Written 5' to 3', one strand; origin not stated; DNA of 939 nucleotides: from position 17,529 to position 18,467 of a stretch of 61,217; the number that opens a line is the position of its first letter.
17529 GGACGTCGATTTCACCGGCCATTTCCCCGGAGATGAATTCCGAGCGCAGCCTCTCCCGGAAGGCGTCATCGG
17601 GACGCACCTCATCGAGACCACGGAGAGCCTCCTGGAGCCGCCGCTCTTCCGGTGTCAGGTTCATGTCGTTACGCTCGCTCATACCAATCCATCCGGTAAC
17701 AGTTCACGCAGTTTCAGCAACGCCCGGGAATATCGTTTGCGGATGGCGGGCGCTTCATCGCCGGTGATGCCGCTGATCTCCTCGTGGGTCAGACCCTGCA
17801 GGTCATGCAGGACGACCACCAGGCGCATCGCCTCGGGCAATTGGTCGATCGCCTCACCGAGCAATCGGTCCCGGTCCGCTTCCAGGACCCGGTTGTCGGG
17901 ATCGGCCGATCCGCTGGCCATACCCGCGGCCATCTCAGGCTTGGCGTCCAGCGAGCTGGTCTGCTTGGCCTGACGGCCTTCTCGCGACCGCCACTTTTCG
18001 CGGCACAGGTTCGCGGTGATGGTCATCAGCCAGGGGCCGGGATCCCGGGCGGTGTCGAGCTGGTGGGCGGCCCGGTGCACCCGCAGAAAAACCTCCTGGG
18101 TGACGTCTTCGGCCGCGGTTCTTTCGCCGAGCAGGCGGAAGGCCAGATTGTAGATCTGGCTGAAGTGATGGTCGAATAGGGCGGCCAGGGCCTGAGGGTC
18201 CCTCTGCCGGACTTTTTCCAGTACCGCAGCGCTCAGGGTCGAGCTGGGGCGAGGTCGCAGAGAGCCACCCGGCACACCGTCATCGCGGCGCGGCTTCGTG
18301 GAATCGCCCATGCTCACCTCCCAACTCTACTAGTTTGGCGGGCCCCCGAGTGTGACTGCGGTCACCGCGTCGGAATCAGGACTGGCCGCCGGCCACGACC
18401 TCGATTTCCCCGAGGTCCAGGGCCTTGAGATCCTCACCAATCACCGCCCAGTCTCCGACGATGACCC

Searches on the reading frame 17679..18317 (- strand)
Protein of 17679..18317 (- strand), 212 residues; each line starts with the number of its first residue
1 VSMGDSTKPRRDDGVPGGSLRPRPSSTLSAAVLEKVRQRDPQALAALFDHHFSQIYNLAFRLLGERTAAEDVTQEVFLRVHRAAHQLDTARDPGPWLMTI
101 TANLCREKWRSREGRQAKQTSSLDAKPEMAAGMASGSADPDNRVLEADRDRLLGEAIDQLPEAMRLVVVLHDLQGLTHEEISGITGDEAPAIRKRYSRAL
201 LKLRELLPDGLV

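Call 33: search_protein_families(library=pfam, proteins=[window:17679-18317:-], max_evalue=0.001)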
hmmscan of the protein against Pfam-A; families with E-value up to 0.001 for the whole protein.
window:17679-18317:- (212 aa): 3 families
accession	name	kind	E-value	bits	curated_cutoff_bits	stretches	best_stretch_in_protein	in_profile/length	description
PF04542.20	Sigma70_r2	-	4.6e-16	58.8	24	1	47-113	1-69/71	Sigma-70 region 2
PF08281.18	Sigma70_r4_2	-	4.8e-11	42.6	25.7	1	152-203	3-54/54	Sigma-70, region 4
PF04545.22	Sigma70_r4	-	3.7e-09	36.4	24.1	1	156-205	1-50/50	Sigma-70, region 4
